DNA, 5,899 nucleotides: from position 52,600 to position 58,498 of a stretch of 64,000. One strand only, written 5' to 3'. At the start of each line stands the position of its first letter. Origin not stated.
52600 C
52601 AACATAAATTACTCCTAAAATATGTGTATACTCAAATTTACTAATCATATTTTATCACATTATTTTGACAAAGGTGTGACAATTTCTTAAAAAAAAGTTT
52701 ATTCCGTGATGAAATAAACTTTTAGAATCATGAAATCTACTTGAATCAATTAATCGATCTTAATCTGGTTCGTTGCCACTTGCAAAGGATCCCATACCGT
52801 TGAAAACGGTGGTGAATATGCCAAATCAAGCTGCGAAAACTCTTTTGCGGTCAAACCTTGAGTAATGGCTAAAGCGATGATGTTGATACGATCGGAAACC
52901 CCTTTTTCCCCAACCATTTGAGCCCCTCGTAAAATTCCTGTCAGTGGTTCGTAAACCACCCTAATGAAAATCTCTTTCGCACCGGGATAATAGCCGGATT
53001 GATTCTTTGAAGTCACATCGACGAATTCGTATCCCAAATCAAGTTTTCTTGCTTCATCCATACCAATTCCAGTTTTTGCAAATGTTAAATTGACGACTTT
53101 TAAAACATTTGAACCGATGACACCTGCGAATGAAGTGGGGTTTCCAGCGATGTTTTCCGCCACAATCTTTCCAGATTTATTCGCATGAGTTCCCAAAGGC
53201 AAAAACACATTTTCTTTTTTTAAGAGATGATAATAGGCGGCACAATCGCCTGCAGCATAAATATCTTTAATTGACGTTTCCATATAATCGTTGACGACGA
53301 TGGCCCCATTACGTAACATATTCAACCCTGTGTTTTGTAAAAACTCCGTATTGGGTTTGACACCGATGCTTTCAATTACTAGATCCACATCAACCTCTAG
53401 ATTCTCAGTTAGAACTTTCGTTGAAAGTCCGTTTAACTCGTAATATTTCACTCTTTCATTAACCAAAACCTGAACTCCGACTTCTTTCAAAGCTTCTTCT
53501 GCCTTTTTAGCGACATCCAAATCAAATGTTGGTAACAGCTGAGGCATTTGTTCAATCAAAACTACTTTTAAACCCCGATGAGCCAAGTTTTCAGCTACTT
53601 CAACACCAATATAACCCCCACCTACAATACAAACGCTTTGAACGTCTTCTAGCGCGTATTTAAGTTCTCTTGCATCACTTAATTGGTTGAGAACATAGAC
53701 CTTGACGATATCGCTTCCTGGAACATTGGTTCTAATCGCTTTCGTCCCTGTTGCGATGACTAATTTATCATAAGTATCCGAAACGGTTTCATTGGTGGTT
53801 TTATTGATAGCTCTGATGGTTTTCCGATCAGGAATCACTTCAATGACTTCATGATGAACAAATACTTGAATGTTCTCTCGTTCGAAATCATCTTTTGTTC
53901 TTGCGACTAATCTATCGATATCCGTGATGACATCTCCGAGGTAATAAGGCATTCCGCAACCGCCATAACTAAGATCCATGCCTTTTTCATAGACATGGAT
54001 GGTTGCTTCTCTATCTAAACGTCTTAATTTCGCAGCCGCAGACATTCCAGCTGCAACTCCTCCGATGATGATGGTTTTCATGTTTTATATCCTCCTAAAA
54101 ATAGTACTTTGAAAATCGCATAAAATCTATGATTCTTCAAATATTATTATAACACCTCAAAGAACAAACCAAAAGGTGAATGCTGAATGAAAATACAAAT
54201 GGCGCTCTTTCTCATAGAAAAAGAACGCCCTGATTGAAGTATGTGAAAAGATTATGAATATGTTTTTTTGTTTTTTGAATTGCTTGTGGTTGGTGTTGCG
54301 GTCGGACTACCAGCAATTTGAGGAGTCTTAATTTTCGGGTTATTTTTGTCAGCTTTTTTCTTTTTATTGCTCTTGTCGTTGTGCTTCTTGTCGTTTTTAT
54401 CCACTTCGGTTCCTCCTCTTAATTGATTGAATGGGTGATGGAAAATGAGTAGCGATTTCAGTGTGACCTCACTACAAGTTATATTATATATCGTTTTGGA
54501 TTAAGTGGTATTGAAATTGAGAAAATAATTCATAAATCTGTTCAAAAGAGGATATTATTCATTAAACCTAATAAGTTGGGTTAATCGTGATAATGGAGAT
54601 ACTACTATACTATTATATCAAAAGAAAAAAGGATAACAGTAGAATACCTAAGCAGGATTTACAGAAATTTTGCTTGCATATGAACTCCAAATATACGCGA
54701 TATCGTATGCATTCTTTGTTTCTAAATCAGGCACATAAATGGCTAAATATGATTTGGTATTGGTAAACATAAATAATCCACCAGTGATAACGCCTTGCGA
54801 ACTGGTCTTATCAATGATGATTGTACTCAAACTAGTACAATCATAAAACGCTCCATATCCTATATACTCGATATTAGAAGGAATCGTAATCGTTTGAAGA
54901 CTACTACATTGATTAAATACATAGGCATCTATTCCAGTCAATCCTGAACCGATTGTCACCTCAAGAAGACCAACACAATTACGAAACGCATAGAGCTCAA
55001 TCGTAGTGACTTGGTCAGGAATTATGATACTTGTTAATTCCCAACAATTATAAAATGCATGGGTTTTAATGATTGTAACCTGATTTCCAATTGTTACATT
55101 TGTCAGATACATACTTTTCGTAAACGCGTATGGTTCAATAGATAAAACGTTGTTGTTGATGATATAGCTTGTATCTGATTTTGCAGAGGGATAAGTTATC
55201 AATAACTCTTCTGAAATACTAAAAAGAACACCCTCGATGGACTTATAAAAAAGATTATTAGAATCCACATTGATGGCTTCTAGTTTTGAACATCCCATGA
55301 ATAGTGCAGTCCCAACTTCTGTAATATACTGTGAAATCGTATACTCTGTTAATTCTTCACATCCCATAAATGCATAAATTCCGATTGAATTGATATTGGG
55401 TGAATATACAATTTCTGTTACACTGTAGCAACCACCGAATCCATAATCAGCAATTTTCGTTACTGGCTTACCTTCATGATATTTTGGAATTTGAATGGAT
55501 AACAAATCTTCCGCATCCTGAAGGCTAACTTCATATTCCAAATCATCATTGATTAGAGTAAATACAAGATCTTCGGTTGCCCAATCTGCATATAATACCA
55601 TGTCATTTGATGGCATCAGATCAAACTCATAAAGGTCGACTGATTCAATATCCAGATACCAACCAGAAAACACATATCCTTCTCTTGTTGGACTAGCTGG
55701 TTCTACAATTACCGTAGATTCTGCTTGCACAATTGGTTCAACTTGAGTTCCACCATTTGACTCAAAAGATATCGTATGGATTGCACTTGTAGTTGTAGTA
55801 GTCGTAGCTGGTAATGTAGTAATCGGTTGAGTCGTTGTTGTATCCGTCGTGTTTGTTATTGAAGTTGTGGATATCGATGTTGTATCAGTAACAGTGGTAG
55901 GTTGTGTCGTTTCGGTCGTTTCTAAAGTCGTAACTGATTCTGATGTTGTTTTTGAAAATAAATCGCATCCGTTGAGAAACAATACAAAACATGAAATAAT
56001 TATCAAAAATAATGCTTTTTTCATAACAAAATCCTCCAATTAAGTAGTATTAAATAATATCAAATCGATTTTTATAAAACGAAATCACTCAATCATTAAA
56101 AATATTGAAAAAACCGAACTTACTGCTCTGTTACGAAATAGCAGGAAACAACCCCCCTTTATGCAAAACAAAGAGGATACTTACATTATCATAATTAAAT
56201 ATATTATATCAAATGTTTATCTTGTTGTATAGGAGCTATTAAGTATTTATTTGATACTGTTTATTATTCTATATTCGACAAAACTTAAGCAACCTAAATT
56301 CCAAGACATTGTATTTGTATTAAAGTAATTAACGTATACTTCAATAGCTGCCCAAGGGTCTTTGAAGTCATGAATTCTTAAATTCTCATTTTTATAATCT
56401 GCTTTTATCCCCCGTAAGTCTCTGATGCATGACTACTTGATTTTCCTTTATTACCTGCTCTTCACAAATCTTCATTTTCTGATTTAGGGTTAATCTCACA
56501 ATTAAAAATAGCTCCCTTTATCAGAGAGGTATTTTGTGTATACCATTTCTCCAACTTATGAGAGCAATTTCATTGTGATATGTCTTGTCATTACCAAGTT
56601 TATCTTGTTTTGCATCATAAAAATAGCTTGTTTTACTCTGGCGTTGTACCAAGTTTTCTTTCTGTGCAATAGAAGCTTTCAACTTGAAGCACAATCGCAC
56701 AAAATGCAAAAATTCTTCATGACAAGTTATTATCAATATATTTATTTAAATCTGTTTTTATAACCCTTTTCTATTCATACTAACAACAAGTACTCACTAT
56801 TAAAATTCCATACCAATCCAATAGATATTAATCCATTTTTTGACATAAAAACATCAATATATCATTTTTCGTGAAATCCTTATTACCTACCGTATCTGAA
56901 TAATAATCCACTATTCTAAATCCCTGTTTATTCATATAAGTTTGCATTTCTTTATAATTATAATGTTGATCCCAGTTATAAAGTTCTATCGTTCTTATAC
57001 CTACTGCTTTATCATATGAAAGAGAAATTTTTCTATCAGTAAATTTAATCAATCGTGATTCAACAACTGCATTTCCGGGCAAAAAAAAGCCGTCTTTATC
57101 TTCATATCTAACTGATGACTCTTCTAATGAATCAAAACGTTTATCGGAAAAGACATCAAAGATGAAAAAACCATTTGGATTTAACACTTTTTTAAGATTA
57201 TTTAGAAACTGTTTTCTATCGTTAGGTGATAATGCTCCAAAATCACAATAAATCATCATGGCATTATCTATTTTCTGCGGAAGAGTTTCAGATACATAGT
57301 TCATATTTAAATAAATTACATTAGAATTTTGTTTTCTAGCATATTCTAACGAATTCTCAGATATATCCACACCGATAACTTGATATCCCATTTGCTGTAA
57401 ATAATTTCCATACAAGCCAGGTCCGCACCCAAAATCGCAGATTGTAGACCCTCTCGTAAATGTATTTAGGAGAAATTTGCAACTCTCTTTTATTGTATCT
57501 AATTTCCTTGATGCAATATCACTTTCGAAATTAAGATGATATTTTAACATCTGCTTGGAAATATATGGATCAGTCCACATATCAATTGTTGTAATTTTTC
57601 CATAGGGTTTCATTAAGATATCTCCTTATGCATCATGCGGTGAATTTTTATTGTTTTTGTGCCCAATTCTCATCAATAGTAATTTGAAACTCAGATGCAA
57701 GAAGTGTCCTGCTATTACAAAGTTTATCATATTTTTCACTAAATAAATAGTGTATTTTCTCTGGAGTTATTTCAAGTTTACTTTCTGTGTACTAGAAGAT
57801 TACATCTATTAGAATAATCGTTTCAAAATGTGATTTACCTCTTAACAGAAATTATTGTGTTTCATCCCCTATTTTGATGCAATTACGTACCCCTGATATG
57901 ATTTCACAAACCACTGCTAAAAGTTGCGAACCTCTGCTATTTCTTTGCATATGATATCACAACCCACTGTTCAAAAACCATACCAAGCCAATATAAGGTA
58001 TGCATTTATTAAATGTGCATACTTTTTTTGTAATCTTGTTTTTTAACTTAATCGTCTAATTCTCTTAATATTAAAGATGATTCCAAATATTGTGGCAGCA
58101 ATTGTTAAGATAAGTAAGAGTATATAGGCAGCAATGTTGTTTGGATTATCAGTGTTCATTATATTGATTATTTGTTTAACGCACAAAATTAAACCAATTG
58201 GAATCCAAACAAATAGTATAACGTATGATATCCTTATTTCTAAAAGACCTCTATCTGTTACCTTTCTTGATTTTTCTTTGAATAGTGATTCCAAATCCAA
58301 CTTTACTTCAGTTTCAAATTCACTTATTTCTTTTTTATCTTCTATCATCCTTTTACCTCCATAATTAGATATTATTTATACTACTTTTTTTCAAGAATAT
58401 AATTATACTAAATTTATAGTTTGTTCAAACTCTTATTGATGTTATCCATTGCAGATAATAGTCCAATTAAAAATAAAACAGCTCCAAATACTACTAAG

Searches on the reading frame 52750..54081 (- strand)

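Call 73: search_protein_families(library=pfam, proteins=[window:52750-54081:-], max_evalue=0.001)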
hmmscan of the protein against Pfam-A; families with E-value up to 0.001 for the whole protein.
window:52750-54081:- (443 aa): 12 families
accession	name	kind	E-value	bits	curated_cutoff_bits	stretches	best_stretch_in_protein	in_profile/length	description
PF07992.20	Pyr_redox_2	-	6e-65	220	26.1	1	2-281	2-277/291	Pyridine nucleotide-disulphide oxidoreductase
PF00070.33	Pyr_redox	-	6.8e-19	68.6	22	1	150-219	2-71/82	Pyridine nucleotide-disulphide oxidoreductase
PF13738.12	Pyr_redox_3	-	1.4e-13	51.2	30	1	67-278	92-305/305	Pyridine nucleotide-disulphide oxidoreductase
PF02852.28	Pyr_redox_dim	-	6.5e-13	49.3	25.3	1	329-428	6-104/110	Pyridine nucleotide-disulphide oxidoreductase, dimerisation domain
PF01266.30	DAO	-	2.9e-10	40.7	27.9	1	150-179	2-31/353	FAD dependent oxidoreductase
PF13450.12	NAD_binding_8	-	7.1e-08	33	21.9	0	5-37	1-31/68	NAD(P)-binding Rossmann-like domain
PF03486.20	HI0933_like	-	8.4e-08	32.4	50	0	149-182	2-35/244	HI0933-like protein Rossmann domain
PF02737.24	3HCDH_N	-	3.4e-06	27.5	22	1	150-239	2-86/180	3-hydroxyacyl-CoA dehydrogenase, NAD binding domain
PF01494.25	FAD_binding_3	-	1.2e-05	25.1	22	1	149-243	3-98/349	FAD binding domain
PF01134.28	GIDA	-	3e-05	23.7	22.1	0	150-178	2-30/391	Glucose inhibited division protein A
PF00890.30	FAD_binding_2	-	0.00023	20.9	20.4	0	150-181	2-33/414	FAD binding domain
PF03721.20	UDPG_MGDP_dh_N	-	0.0006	19.9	27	1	149-210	2-63/187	UDP-glucose/GDP-mannose dehydrogenase family, NAD binding domain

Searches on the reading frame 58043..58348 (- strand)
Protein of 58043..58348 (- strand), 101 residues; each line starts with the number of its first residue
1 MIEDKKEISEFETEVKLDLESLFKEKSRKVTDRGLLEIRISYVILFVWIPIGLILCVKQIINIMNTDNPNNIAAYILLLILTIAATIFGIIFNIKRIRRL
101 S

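Call 5: search_protein_families(library=pfam, proteins=[window:58043-58348:-], max_evalue=0.01)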
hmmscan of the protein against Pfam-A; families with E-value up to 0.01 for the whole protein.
window:58043-58348:- (101 aa): 0 families

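Call 6: search_protein_families(library=ncbifam, proteins=[window:58043-58348:-], max_evalue=0.1)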
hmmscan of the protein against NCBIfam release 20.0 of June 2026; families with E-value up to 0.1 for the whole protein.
window:58043-58348:- (101 aa): 2 families
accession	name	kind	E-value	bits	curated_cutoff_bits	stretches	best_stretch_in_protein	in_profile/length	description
NF045996.1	MAG0920_fam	subfamily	0.0083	15.5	43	1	20-97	39-123/232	MAG0920 family protein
NF046000.1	MAG1210_fam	subfamily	0.052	12.2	275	1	25-98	49-121/550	MAG1210 family protein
